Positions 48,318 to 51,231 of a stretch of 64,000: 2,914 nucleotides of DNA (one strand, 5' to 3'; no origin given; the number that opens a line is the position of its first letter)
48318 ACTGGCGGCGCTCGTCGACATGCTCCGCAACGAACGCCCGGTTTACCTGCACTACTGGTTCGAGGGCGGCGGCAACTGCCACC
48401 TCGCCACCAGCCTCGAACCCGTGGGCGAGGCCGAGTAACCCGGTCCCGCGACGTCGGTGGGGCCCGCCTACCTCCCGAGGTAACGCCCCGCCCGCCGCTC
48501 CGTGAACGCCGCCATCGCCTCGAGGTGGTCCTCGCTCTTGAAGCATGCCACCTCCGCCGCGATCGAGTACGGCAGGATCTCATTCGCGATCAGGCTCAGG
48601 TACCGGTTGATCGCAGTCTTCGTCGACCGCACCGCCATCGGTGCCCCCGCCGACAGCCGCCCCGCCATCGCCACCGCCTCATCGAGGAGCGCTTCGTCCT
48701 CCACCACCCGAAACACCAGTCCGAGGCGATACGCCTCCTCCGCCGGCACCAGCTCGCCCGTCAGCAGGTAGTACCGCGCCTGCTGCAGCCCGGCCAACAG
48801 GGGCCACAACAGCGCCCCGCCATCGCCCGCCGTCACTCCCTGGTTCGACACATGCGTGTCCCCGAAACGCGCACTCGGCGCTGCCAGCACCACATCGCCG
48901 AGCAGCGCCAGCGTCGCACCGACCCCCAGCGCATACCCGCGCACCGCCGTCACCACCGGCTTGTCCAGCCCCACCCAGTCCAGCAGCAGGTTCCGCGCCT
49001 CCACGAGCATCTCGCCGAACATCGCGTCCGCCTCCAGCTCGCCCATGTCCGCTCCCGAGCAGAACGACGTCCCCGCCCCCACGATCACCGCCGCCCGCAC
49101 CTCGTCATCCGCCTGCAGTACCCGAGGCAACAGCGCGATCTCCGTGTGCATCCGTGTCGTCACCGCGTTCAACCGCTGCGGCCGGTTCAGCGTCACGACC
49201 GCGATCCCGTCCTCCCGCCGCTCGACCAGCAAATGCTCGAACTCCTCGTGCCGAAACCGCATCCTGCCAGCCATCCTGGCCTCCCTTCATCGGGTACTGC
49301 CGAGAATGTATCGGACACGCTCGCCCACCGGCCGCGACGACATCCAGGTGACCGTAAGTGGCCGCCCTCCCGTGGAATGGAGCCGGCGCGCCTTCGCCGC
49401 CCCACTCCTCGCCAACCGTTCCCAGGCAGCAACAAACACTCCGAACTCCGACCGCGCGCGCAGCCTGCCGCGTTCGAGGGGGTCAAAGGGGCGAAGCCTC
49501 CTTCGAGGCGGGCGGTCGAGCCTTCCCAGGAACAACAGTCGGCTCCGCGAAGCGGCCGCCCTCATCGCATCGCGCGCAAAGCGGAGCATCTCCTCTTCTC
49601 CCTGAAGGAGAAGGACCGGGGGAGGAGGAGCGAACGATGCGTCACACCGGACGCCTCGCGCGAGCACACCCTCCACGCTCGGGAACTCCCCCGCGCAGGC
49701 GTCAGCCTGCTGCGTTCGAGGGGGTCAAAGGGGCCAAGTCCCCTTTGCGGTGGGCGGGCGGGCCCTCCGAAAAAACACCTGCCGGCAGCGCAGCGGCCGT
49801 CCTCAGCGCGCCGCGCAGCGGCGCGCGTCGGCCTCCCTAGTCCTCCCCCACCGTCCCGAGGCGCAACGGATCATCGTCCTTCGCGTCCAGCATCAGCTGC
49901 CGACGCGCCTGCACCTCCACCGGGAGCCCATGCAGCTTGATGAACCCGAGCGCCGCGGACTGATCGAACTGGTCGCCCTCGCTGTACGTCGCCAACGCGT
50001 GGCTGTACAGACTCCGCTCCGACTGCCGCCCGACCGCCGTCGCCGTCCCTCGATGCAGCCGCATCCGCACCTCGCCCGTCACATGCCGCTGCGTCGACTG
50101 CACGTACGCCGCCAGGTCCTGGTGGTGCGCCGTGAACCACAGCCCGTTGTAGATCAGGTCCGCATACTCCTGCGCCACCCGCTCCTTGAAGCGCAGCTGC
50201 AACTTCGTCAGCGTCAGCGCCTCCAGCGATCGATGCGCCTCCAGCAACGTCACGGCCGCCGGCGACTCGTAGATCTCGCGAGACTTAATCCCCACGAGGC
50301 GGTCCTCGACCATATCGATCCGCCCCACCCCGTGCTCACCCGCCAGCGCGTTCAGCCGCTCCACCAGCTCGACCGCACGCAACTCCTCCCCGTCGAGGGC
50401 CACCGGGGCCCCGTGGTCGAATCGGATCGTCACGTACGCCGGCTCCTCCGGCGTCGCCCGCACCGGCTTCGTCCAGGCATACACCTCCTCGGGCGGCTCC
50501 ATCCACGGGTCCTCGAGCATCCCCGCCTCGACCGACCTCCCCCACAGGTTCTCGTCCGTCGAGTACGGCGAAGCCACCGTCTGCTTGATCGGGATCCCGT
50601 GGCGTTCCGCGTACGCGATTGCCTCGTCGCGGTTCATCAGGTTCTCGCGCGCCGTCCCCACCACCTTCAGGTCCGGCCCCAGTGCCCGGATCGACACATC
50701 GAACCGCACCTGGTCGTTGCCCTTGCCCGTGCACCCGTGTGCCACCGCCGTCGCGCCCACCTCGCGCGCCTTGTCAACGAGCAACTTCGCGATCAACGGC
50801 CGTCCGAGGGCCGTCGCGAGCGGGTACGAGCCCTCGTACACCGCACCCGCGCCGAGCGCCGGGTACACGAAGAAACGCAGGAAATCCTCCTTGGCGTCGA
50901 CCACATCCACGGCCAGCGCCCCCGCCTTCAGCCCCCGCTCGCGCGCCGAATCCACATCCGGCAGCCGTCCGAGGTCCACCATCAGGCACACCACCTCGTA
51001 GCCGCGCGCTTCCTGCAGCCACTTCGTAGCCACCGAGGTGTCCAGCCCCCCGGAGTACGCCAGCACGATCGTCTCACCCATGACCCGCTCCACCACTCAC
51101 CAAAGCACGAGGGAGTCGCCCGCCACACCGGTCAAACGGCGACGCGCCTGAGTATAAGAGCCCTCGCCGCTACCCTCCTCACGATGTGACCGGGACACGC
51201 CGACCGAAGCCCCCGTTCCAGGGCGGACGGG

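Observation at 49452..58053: Family of about 100-150-bp structured intergenic repeats (four copies) punctuating the arginine gene block, with compensatory base changes in two hairpins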

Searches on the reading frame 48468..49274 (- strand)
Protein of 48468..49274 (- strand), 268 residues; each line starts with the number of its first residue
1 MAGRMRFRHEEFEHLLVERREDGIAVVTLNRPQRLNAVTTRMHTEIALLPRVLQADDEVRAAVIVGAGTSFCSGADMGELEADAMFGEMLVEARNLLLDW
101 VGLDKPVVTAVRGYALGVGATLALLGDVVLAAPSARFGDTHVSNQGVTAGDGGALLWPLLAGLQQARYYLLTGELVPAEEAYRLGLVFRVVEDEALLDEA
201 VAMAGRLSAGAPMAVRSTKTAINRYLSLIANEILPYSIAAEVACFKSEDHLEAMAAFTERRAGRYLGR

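Call 9: search_protein_families(library=ncbifam, proteins=[window:48468-49274:-])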
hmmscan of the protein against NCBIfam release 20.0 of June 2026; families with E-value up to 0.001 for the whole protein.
window:48468-49274:- (268 aa): 70 families (the best 25 are shown)
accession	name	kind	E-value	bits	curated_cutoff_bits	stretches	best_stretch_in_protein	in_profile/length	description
NF005595.0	PRK07327.1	subfamily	1.2e-64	218.1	292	1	8-265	6-265/271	enoyl-CoA hydratase/isomerase family protein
NF051848.1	EnCoAHydtEchA19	equivalog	2.2e-54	184.7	400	1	14-268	1-258/258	enoyl-CoA hydratase EchA19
NF004475.0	PRK05809.1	subfamily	1.7e-51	175.2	394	1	11-264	2-256/260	short-chain-enoyl-CoA hydratase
NF006699.0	PRK09245.1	subfamily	1.2e-47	162.5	354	1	15-267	4-265/266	crotonase/enoyl-CoA hydratase family protein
NF004517.0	PRK05862.1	equivalog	8.4e-47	159.8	396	1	11-265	2-254/257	enoyl-CoA hydratase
NF006007.0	PRK08138.1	subfamily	9.4e-47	159.6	355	1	12-268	6-261/261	enoyl-CoA hydratase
NF005126.0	PRK06563.1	subfamily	1.8e-45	155.4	261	1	16-268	9-263/263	crotonase/enoyl-CoA hydratase family protein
NF006100.0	PRK08252.1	subfamily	1.6e-44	152.5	282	1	15-268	5-254/254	crotonase/enoyl-CoA hydratase family protein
NF004840.0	PRK06190.1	equivalog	2.2e-43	148.8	253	1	13-230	3-221/260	enoyl-CoA hydratase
NF042430.2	EnCoAhydt_DpgD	equivalog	4.7e-43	147.5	400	1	20-267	3-257/258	enoyl-CoA-hydratase DpgD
NF006109.0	PRK08260.1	subfamily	8.1e-42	143.5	320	2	103-266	112-276/296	enoyl-CoA hydratase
NF004857.0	PRK06210.1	equivalog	4.9e-41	141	341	1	10-266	5-273/275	enoyl-CoA hydratase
NF006107.0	PRK08258.1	equivalog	9.9e-41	139.8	330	1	9-267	13-276/277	enoyl-CoA hydratase family protein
TIGR02280.1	PaaB1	equivalog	1e-40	139.9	345.15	1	20-268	5-256/256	2-(1,2-epoxy-1,2-dihydrophenyl)acetyl-CoA isomerase PaaG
NF004796.0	PRK06144.1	subfamily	1.3e-39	136.3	272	1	13-268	8-262/262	enoyl-CoA hydratase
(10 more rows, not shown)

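Call 16: find_encoding_contigs(protein=window:48468-49274:-, flank=10000, max_places=10)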
Protein window:48468-49274:- (268 aa): no gene with exactly this product is on record in the collection.

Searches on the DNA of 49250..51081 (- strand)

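Call 48: search_rna_families(source=window, start=49250, end=49860, threshold=evalue, max_evalue=10)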
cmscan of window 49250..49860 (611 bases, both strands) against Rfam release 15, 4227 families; matches with E-value up to 10: 2.
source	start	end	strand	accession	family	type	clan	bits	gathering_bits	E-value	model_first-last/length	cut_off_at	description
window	49476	49531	+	RF01534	TB10Cs4H4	Gene; snRNA; snoRNA; HACA-box;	-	16.1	50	2.5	1-66/66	no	Trypanosomatid snoRNA TB10Cs4H4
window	49696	49803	-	RF02169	PVT1_6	Gene; lncRNA;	-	15.9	45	2.4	1-113/113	no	Pvt1 oncogene conserved region 6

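Call 74: search_dna_similar(query=L052:11251-11397:-, collection=plasmids, mode=distant, max_evalue=0.001, max_rows=10)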
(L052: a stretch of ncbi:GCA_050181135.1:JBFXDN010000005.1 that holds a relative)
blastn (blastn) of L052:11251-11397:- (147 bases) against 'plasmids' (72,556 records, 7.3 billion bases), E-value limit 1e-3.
No match.

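Call 75: search_dna_similar(query=L052:11251-11397:-, collection=phages, mode=distant, max_evalue=0.001, max_rows=10)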
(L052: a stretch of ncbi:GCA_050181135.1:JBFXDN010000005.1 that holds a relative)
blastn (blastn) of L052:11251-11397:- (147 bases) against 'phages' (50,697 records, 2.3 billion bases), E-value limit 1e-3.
No match.

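Call 89: search_with_rna_model(model_id=R1, sources=[L078, L053, L055, L056, L058], max_evalue=1)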
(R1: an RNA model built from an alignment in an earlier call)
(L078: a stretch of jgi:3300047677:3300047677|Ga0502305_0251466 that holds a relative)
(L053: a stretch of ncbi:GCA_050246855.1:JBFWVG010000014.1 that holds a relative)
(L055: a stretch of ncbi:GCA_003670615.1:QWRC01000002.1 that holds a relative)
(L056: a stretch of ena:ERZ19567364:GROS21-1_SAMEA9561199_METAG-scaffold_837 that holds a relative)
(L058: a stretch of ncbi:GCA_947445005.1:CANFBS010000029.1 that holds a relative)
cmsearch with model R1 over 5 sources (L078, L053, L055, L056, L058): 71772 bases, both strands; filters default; matches with E-value up to 1: 3.
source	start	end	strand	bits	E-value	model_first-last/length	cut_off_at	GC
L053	2562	2702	-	107.4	4.9e-20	1-146/146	no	0.75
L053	2875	2994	-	93.6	2.7e-17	1-146/146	no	0.77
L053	11260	11323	-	58.3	3.1e-10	75-137/146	no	0.72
